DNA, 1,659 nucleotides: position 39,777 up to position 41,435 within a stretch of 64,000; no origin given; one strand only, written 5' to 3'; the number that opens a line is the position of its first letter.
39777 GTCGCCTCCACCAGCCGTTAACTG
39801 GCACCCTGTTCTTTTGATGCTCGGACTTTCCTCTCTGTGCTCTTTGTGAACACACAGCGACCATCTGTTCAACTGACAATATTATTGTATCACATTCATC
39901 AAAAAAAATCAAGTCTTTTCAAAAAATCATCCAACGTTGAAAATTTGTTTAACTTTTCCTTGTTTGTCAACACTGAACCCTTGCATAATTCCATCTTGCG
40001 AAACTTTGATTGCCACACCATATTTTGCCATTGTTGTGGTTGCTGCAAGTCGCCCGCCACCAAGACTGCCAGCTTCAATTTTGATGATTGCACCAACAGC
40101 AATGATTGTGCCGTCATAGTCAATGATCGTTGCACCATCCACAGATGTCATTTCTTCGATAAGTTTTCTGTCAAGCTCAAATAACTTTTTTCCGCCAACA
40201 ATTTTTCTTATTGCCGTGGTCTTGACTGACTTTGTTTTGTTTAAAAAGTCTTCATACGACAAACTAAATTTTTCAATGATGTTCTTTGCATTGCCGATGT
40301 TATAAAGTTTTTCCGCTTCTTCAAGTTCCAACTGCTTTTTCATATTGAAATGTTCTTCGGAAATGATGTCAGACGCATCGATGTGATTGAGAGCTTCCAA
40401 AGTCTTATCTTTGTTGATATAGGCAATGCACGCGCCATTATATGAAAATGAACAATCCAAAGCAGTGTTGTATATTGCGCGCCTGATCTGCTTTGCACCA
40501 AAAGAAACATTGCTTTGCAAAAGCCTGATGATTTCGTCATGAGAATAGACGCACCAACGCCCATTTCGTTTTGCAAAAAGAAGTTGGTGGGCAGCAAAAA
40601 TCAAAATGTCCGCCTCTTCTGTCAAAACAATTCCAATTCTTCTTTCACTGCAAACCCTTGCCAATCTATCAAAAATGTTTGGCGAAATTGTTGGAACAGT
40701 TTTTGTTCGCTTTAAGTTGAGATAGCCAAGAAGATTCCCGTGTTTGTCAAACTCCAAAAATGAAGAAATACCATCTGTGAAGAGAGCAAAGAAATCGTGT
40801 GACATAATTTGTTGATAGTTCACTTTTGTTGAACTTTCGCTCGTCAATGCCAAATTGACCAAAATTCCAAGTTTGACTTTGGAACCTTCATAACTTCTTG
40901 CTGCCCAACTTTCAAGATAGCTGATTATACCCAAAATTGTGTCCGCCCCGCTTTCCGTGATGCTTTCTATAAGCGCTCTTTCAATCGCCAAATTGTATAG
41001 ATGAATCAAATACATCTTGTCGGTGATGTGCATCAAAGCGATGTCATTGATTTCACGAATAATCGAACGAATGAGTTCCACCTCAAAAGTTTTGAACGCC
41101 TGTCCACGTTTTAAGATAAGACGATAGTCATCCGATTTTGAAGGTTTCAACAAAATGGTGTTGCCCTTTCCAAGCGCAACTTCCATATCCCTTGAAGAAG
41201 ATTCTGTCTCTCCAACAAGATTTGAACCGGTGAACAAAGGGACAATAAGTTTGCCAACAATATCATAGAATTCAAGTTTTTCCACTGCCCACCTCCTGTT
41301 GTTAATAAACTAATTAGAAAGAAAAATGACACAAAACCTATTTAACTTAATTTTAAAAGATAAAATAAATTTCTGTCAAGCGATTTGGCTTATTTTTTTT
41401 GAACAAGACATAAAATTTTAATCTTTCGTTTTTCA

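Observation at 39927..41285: Divergent, possibly tandem-duplicated, DisA_N (diadenylate-cyclase fold) protein next to sigK with a non-canonical RHR motif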

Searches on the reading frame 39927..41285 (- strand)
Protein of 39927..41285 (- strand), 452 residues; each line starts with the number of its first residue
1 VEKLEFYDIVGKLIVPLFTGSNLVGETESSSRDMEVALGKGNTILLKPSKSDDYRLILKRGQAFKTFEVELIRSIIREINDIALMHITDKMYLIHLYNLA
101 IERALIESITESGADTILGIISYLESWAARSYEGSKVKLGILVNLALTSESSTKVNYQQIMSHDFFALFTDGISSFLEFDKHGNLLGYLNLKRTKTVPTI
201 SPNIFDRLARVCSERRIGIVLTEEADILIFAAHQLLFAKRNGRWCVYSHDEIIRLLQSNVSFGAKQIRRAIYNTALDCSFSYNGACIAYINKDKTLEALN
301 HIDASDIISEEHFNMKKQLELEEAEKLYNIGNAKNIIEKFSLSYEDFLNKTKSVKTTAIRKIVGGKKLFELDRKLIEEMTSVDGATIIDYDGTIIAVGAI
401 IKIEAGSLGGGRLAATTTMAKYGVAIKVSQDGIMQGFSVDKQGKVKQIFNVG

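Call 3: search_protein_families(library=pfam, proteins=[window:39927-41285:-], max_evalue=1)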
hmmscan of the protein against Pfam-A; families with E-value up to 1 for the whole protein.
window:39927-41285:- (452 aa): 1 family
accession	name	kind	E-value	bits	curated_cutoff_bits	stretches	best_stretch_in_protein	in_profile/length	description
PF21323.2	KDM5_C-hel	-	0.16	12.3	27.1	1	243-254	18-29/55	Lysine-specific demethylase 5, C-terminal helical domain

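Call 4: search_protein_families(library=ncbifam, proteins=[window:39927-41285:-], max_evalue=1)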
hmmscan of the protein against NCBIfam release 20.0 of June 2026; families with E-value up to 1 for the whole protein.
window:39927-41285:- (452 aa): 1 family
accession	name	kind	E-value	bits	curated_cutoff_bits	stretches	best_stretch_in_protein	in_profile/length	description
NF053872.1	DS2_3_antiphage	equivalog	0.0017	16.8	630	1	370-402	412-444/576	anti-phage protein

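Call 6: find_homologous_proteins(query=window:39927-41285:-, max_evalue=0.001)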
Query window:39927-41285:- (452 aa): 638 proteins with E <= 0.001 among 8000 candidates; the best 120 are listed.
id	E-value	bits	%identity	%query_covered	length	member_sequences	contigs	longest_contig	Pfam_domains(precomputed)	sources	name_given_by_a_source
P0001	3.5e-290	980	100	100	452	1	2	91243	-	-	-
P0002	2.0e-255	865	87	100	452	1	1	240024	-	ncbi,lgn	-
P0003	3.8e-239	812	80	100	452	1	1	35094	-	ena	-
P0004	1.6e-238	809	80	100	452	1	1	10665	-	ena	-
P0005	1.6e-238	809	80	100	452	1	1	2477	-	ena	-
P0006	1.7e-238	809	80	100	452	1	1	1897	-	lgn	-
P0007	1.7e-238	809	80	100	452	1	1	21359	-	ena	-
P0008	1.4e-236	803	80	100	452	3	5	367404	-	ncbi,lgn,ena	-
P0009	2.8e-236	802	80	100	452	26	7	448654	-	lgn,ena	-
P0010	1.8e-235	799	79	100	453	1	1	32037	-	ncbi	-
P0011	1.8e-235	799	80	100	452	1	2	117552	-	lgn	-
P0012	4.1e-235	798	80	100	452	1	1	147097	-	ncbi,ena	-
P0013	2.7e-231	786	77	100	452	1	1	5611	-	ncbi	-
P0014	5.1e-231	785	79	100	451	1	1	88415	-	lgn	-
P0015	7.5e-230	781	79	100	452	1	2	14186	-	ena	-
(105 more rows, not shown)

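Call 7: search_solved_structures(query=window:39927-41285:-, max_evalue=10, show_alignments=3)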
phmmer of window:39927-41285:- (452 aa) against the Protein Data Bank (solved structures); distinct sequences matched with E-value up to 10: 0.

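Call 8: search_protein_families(library=padloc, proteins=[window:39927-41285:-], max_evalue=1)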
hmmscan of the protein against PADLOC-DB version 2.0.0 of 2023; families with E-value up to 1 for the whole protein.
window:39927-41285:- (452 aa): 1 family
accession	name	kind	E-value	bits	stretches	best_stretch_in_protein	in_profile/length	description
PDLC02489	BrxC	-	0.0022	14.1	1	264-382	1007-1123/1146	BrxC-PglY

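Call 12: search_solved_structures(query=A1, max_evalue=10, show_alignments=5)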
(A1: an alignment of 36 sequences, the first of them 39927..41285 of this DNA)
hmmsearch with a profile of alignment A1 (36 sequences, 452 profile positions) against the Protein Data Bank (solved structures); distinct sequences matched with E-value up to 10: 4.
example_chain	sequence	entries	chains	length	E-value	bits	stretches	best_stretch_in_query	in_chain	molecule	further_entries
5nbn_E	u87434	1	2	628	0.72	11.9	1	35-83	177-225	Actin-like protein ARP8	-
4am6_A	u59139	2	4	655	1.2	11.1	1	35-83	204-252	ACTIN-LIKE PROTEIN ARP8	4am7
6lp3_A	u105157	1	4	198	1.4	10.9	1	303-364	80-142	Uncharacterized protein YMR124W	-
8a5a_U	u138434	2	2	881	4.1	9.4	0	35-83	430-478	Actin-like protein ARP8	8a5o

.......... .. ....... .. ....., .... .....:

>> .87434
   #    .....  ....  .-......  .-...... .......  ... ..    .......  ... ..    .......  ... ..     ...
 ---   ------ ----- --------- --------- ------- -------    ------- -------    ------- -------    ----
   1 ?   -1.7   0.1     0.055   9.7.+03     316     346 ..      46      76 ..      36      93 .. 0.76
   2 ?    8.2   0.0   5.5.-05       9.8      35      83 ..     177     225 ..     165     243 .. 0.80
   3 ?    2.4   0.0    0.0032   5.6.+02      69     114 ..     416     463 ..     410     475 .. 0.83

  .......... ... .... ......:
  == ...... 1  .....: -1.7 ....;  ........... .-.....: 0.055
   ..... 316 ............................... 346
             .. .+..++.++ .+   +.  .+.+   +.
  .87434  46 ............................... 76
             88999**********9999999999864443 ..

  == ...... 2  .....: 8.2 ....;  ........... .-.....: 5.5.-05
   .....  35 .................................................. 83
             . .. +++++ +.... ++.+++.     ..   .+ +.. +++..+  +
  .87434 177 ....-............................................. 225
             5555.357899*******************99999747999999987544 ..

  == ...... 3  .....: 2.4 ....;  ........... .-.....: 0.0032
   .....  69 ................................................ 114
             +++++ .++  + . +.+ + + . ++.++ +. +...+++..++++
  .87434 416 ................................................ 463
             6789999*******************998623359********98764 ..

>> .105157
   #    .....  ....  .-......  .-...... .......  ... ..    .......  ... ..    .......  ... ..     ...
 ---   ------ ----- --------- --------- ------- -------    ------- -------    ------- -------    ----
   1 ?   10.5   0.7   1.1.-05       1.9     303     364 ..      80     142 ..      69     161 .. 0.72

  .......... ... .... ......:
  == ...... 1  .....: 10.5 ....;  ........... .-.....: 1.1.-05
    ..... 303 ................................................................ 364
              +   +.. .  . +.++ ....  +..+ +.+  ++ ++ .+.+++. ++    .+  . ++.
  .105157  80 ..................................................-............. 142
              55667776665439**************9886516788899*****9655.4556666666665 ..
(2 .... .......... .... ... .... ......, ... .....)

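Call 17: predict_structure(alignment_id=A1)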
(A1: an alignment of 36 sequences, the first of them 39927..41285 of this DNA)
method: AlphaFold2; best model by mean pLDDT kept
length: 452 residues; sequences in the alignment: 36
mean_pLDDT: 79.1   pTM: 0.56
mean pLDDT of the five models: 79.1, 74.7, 74.5, 70.7, 63.5
residues with pLDDT >= 90: 83; 70-90: 291; 50-70: 45; < 50: 33
segments of 3 or more residues with pLDDT < 50: 249-281
pLDDT, mean of each block of 10 residues (from residue 1): 86 78 83 73 86 86 77 88 84 85 88 92 87 75 91 85 84 91 92 77 80 93 87 82 65 33 28 33 73 87 91 92 80 81 88 85 75 68 81 84 69 83 81 76 80 58
secondary structure, 60 per line:
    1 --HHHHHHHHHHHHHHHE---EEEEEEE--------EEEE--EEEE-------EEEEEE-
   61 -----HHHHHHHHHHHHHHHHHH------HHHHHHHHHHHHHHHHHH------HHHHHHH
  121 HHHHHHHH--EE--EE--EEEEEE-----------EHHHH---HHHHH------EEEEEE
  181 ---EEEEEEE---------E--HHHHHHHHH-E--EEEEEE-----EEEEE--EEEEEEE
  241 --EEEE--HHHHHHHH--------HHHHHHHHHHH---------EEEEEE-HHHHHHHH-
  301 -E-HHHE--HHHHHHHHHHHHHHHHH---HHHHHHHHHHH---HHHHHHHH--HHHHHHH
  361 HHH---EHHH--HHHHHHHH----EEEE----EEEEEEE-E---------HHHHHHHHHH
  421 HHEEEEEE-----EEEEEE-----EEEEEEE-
elements in order: H3-17 E22-28 E37-40 E43-46 E54-59 H66-83 H90-107 H114-128 E139-144 H157-160 H164-168 E175-180 E184-190 H203-211 E216-221 E227-231 E234-240 E243-246 H249-256 H265-275 E285-290 H292-299 H310-326 H330-340 H344-351 H354-363 H373-380 E385-388 E393-399 H411-422 E423-428 E434-439 E445-451

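Call 19: search_protein_representatives(alignment_id=A1)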
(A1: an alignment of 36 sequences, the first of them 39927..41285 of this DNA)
Query: 36 sequences, 452 profile positions. Proteins with E-value up to 0.001 (for the whole library): 1162; up to 1e-10: 690; up to 1e-30: 371. The best 150 are listed.
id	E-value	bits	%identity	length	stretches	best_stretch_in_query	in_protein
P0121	8.4e-191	651.2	-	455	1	1-452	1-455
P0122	1.1e-135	469.5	-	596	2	1-327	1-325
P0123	3.6e-122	425.0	-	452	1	1-450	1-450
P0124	1.2e-105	370.5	-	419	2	2-311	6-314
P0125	1.8e-100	353.5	-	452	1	1-451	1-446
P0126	3.8e-97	342.5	-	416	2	1-311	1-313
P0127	8.0e-97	341.4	-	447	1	4-451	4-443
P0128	7.0e-95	335.0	-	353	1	200-452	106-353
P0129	1.2e-94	334.3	-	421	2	1-309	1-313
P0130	7.6e-90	318.4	-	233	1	1-233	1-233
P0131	1.3e-88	314.4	-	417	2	1-309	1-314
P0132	1.1e-85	304.7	-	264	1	191-452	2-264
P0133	7.0e-85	302.1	-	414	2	5-299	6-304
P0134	2.0e-83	297.2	-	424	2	1-312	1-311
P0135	2.2e-79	284.0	-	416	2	5-298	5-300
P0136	2.9e-76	273.7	-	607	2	4-310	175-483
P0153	3.1e-65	237.3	-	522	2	2-311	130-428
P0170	5.6e-62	226.6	-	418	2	2-309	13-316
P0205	1.6e-56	208.6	-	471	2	113-319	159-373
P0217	1.3e-54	202.3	-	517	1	50-439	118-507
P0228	5.7e-53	196.9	-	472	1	54-441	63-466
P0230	8.7e-53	196.3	-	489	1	87-442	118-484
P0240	1.4e-51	192.2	-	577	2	112-316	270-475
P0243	1.5e-51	192.1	-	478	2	109-293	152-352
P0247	2.4e-51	191.5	-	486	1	59-440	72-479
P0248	2.6e-51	191.4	-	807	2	112-314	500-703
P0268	5.3e-50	187.1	-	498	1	95-442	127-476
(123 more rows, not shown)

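Call 20: search_protein_families(library=pfam, proteins=[P0122, P0136, P0153, P0217, P0240, P0248, P0228, P0230, P0247, P0268], max_evalue=0.01)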
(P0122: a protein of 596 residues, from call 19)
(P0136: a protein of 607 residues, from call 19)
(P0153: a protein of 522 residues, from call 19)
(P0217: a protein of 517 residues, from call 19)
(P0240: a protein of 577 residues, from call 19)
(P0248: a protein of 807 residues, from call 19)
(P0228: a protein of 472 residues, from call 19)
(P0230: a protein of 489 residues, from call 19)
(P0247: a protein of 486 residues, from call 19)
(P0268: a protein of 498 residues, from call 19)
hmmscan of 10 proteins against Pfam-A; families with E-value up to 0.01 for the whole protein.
P0122 (596 aa): 0 families

P0136 (607 aa): 1 family
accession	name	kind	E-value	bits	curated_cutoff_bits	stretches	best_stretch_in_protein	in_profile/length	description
PF04326.19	SLFN_AlbA_2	-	6.5e-07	30.3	25.3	1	26-147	1-107/118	Schlafen, AlbA_2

P0153 (522 aa): 2 families
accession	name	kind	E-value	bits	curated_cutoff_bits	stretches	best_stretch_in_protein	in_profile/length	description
PF00216.26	Bac_DNA_binding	-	1.2e-24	86.8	22.4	1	1-89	1-89/90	Bacterial DNA-binding protein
PF18291.6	HU-HIG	-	0.0079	16.7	26.2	0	1-52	32-83/125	HU domain fused to wHTH, Ig, or Glycine-rich motif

P0217 (517 aa): 1 family
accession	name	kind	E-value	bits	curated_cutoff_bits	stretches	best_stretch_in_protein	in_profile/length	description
PF02457.21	DAC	-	2.4e-05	24.4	27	1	438-504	37-113/119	DisA bacterial checkpoint controller nucleotide-binding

P0240 (577 aa): 0 families

P0248 (807 aa): 1 family
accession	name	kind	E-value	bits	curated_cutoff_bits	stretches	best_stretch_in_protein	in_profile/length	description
PF07751.16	Abi_2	-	7e-43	147.5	25.6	1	35-231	3-184/184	Abi-like protein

P0228 (472 aa): 0 families

P0230 (489 aa): 0 families

P0247 (486 aa): 0 families

P0268 (498 aa): 0 families

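Call 21: fold_search(model_id=the predicted structure, library=pdb)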
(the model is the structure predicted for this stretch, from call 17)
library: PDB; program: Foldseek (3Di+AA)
matches with E <= 10: 296; with E <= 0.001: 0
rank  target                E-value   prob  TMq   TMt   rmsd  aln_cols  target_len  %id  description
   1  9y4s_F                2.3e-03  1.00  0.15  0.22   3.0        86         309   17  Crystal structure of DNA integrity scanning protein (DisA) from Mycobacterium tuberculosis in complex with cyclic di-A (released 2025-09-17)
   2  9y9y_H                2.3e-03  1.00  0.14  0.29   3.7        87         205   20  Crystal structure of DNA integrity scanning protein DisA from Mycobacterium tuberculosis in complex with cyclic di-AMP (released 2025-09-24)
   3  3c1y_A                3.8e-03  1.00  0.21  0.26  15.5       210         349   14  Structure of bacterial DNA damage sensor protein with co-purified and co-crystallized ligand (released 2008-05-06)
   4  9y4s_E                5.0e-03  1.00  0.15  0.21   3.1        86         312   17  Crystal structure of DNA integrity scanning protein (DisA) from Mycobacterium tuberculosis in complex with cyclic di-A (released 2025-09-17)
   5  4yxm_A                5.0e-03  1.00  0.20  0.25  15.3       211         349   13  Structure of Thermotoga maritima DisA D75N mutant with reaction product c-di-AMP (released 2015-06-03)
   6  9y4s_H                5.9e-03  1.00  0.15  0.20   3.1        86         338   17  Crystal structure of DNA integrity scanning protein (DisA) from Mycobacterium tuberculosis in complex with cyclic di-A (released 2025-09-17)
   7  9y9y_C                5.9e-03  1.00  0.15  0.20   3.1        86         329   17  Crystal structure of DNA integrity scanning protein DisA from Mycobacterium tuberculosis in complex with cyclic di-AMP (released 2025-09-24)
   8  9y4s_D                6.7e-03  1.00  0.15  0.19   3.1        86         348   17  Crystal structure of DNA integrity scanning protein (DisA) from Mycobacterium tuberculosis in complex with cyclic di-A (released 2025-09-17)
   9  6gyx_B                6.7e-03  0.99  0.17  0.44  15.3       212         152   16  Crystal structure of DacA from Staphylococcus aureus in complex with ApCpp (released 2019-01-23)
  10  9y4s_B                7.0e-03  1.00  0.14  0.18   3.5        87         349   18  Crystal structure of DNA integrity scanning protein (DisA) from Mycobacterium tuberculosis in complex with cyclic di-A (released 2025-09-17)
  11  7y0d_A                8.8e-03  1.00  0.15  0.19   3.1        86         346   17  Cryo-EM structure of the Mycobacterium smegmatis DNA integrity scanning protein (MsDisA). (released 2023-02-08)
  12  9y4s_G                9.9e-03  1.00  0.15  0.21   3.1        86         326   17  Crystal structure of DNA integrity scanning protein (DisA) from Mycobacterium tuberculosis in complex with cyclic di-A (released 2025-09-17)
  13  9y9y_D                9.9e-03  1.00  0.15  0.19   3.1        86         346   17  Crystal structure of DNA integrity scanning protein DisA from Mycobacterium tuberculosis in complex with cyclic di-AMP (released 2025-09-24)
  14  9y4s_A                9.9e-03  1.00  0.14  0.18   3.5        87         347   18  Crystal structure of DNA integrity scanning protein (DisA) from Mycobacterium tuberculosis in complex with cyclic di-A (released 2025-09-17)
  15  9y9y_A                1.2e-02  1.00  0.15  0.19   3.1        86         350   17  Crystal structure of DNA integrity scanning protein DisA from Mycobacterium tuberculosis in complex with cyclic di-AMP (released 2025-09-24)
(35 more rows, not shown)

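Call 23: list_cluster_members(proteins=[P0121, P0123, P0124, P0125, P0126, P0129, P0133, P0217, P0248, P0136])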
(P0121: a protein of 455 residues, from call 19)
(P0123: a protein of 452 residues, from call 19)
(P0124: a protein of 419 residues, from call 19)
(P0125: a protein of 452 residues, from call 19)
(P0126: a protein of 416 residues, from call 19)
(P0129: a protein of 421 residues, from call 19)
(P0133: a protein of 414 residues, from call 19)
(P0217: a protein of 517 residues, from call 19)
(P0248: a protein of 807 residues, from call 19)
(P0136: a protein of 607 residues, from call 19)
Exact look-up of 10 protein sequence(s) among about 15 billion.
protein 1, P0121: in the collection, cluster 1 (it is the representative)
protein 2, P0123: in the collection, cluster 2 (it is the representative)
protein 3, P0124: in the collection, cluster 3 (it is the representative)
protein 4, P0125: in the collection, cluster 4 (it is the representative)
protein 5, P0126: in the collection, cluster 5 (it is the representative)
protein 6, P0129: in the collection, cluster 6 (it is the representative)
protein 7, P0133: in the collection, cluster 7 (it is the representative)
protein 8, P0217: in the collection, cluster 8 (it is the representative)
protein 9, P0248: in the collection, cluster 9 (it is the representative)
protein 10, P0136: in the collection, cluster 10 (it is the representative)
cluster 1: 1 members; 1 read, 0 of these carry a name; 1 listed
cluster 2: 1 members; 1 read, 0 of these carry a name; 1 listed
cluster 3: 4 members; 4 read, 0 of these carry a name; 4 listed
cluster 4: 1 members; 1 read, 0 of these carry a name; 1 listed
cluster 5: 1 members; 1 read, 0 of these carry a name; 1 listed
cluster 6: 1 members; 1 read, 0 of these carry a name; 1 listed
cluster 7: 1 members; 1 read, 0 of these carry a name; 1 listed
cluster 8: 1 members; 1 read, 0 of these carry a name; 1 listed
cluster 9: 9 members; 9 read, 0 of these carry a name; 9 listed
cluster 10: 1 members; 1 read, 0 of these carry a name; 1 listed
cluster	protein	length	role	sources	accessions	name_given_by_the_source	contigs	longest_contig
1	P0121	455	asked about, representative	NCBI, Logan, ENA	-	-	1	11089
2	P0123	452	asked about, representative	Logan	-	-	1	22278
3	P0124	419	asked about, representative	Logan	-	-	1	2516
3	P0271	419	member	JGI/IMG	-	-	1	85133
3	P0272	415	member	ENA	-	-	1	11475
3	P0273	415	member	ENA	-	-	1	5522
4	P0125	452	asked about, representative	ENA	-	-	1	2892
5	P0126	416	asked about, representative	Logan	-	-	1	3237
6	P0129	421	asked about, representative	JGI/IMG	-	-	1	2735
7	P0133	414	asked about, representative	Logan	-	-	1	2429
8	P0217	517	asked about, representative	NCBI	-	-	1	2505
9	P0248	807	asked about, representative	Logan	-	-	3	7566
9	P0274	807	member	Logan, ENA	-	-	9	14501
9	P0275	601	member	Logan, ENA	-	-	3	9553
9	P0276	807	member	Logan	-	-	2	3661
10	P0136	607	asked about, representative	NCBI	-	-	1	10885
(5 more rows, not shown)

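Call 37: search_protein_families(library=ncbifam, proteins=[P0240, P0248, P0122, P0136, P0217, P0205, P0243, P0230, P0124, P0153], max_evalue=0.01)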
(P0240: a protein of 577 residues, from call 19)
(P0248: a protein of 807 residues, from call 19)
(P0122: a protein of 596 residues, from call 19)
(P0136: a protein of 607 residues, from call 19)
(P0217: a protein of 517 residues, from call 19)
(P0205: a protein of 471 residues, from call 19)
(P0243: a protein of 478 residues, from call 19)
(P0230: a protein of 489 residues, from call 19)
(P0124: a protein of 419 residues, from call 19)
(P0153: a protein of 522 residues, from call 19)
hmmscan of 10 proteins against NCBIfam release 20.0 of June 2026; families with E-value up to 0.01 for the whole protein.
P0240 (577 aa): 0 families

P0248 (807 aa): 0 families

P0122 (596 aa): 0 families

P0136 (607 aa): 0 families

P0217 (517 aa): 1 family
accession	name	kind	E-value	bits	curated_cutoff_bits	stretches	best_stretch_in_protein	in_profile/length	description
NF053872.1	DS2_3_antiphage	equivalog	0.0075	14.6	630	0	433-470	407-444/576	anti-phage protein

P0205 (471 aa): 1 family
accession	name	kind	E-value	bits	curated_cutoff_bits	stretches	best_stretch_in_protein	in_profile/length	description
NF010279.0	PRK13723.1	equivalog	0.0093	14.5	625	0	369-416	211-262/457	conjugal transfer pilus assembly protein TraH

P0243 (478 aa): 0 families

P0230 (489 aa): 0 families

P0124 (419 aa): 0 families

P0153 (522 aa): 6 families
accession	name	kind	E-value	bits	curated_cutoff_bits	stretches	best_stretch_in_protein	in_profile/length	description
NF001401.0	PRK00285.1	equivalog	7.9e-15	54.8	111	1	3-93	8-98/103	integration host factor subunit alpha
NF008023.0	PRK10753.1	equivalog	1.3e-14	54.3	162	1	1-89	1-89/90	nucleoid-associated protein HU-alpha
NF001222.0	PRK00199.1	equivalog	1.5e-13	50.7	115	1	1-90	1-91/95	integration host factor subunit beta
NF007945.0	PRK10664.1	equivalog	4.3e-13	49.6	157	1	1-89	1-89/90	nucleoid-associated protein HU-beta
TIGR00987.1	himA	equivalog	1e-11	45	120.25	1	4-91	5-92/96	integration host factor subunit alpha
TIGR00988.1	hip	equivalog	9.6e-11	41.9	119.95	1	1-89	1-90/94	integration host factor subunit beta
